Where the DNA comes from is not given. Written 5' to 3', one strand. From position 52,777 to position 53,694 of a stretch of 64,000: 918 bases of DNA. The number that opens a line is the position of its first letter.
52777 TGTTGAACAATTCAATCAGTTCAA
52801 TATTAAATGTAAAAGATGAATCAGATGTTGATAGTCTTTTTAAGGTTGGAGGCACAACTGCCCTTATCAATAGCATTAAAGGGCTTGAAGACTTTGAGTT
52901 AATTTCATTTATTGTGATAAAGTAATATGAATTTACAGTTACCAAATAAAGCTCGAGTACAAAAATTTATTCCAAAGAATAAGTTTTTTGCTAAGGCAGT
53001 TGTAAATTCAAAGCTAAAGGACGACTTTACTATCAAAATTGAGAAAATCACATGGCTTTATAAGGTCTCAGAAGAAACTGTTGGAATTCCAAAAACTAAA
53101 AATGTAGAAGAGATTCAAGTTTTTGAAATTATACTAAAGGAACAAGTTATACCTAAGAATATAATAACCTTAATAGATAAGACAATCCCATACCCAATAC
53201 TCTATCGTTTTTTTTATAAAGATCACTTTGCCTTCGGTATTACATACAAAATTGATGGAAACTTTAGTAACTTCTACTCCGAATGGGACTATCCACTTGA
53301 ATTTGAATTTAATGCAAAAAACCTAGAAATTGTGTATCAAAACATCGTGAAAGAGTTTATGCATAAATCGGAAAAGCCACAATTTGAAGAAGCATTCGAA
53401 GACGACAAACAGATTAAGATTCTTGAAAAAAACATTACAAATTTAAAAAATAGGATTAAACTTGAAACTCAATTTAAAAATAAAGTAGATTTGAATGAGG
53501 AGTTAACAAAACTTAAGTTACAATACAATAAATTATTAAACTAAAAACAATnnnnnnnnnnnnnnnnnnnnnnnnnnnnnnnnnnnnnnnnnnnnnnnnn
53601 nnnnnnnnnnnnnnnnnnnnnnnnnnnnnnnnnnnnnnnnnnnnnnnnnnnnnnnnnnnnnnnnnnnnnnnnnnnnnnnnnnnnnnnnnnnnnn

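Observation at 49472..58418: Expanded Type III R-M-like module: XRE HTH, SNF2 helicase, small partner, Mod, Res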

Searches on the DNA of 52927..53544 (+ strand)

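Call 45: search_dna_similar(query=L081:3154-12215:+, collection=ecoli_genomes, mode=near, max_rows=12)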
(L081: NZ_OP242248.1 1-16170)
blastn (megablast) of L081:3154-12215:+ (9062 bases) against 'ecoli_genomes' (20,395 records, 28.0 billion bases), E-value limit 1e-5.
Records with a match: 10; places in all: 11; records where one place covers at least 80% of the query: 9.
Genomes with a match: 10 of 5426; with a place that covers at least 80% of the query: 9. Places per genome that has any: lowest 1, median 1, highest 2. On chromosomes: 1 places; on plasmids: 10.
Best place of each record, by identity: >=99% 1; 95-99% 9.
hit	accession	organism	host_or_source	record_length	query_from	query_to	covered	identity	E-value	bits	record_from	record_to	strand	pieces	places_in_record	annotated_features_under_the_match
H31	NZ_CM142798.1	Escherichia coli strain GPEC996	chicken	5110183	1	9062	100%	99.8%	0e+0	16635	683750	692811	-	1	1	helicase-related protein | type III restriction-modification system endonuclease | site-specific DNA-methyltransferase | DUF4391 domain-containing protein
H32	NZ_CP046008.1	Escherichia coli strain 1919D62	swine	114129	1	9062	94%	97.3%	0e+0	14418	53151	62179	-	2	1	helicase-related protein | type III restriction-modification system endonuclease | site-specific DNA-methyltransferase | DUF4391 domain-containing protein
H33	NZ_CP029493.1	Escherichia coli strain HS30-1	Homo sapiens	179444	1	9062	94%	97.0%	0e+0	14257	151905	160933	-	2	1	helicase-related protein | type III restriction-modification system endonuclease | site-specific DNA-methyltransferase | DUF4391 domain-containing protein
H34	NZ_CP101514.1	Escherichia coli strain HH194M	migratory bird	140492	1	9062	94%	97.0%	0e+0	14257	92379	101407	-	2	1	helicase-related protein | type III restriction-modification system endonuclease | site-specific DNA-methyltransferase | DUF4391 domain-containing protein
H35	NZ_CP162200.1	Escherichia coli strain STK39-3-E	Coriander, import product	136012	1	9062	94%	97.0%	0e+0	14257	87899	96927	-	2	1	helicase-related protein | type III restriction-modification system endonuclease | site-specific DNA-methyltransferase | DUF4391 domain-containing protein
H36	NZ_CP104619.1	Escherichia coli strain AHM9C68I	chicken feces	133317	1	9062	93%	96.5%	0e+0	13965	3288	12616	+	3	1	helicase-related protein | type III restriction-modification system endonuclease | site-specific DNA-methyltransferase | DUF4391 domain-containing protein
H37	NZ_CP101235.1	Escherichia coli strain EC21Z-137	Homo sapiens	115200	1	9062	91%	97.7%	0e+0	14160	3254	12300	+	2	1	helicase-related protein | type III restriction-modification system endonuclease | site-specific DNA-methyltransferase | DUF4391 domain-containing protein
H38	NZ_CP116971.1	Escherichia coli strain CUVM3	Sus scrofa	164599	1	9062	90%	97.1%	0e+0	13809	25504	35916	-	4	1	helicase-related protein | site-specific DNA-methyltransferase | DEAD/DEAH box helicase family protein | restriction endonuclease | IS30-like element ISApl1 family transposase | and 1 other names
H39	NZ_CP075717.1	Escherichia coli strain CPww7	Sus scrofa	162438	1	9062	90%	97.1%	0e+0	13804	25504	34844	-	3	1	helicase-related protein | type III restriction-modification system endonuclease | site-specific DNA-methyltransferase | DUF4391 domain-containing protein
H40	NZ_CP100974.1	Escherichia coli strain ET300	Hoplobatrachus rugulosus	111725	1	7748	79%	95.7%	0e+0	11472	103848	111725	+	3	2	helicase-related protein | site-specific DNA-methyltransferase | type III restriction-modification system endonuclease | DUF4391 domain-containing protein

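Call 86: get_annotated_region(hit=H32, flank=1500)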
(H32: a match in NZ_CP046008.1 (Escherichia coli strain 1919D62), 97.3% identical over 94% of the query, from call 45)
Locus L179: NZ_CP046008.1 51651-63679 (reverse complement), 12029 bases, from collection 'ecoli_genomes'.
description: Escherichia coli strain 1919D62 plasmid p1919D62-2, complete sequence
organism: Escherichia coli strain 1919D62 (NCBI taxid 562)
replicon: plasmid p1919D62-2; assembly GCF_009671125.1
host: swine; source: feces; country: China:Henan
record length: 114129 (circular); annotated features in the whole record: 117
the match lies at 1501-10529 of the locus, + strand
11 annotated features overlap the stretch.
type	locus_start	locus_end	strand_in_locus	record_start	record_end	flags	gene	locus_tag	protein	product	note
CDS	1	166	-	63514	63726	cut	-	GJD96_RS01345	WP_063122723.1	hypothetical protein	-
CDS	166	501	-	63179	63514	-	-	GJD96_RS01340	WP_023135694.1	hypothetical protein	-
CDS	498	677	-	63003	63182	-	-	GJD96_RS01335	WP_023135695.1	hypothetical protein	-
CDS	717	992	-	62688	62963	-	-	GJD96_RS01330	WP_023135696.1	hypothetical protein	-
CDS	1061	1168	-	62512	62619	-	-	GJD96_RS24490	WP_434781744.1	DUF7238 family protein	-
CDS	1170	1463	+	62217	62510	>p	-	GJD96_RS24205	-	WYL domain-containing protein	incomplete; partial in the middle of a contig; missing N-terminus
CDS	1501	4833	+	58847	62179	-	-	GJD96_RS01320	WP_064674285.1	helicase-related protein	-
CDS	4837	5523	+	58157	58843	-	-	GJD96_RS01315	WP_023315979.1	DUF4391 domain-containing protein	-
CDS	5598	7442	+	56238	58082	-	-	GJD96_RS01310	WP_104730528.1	site-specific DNA-methyltransferase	-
CDS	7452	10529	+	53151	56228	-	-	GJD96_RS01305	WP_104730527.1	type III restriction-modification system endonuclease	-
CDS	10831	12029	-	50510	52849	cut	-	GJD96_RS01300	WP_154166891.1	LAGLIDADG family homing endonuclease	-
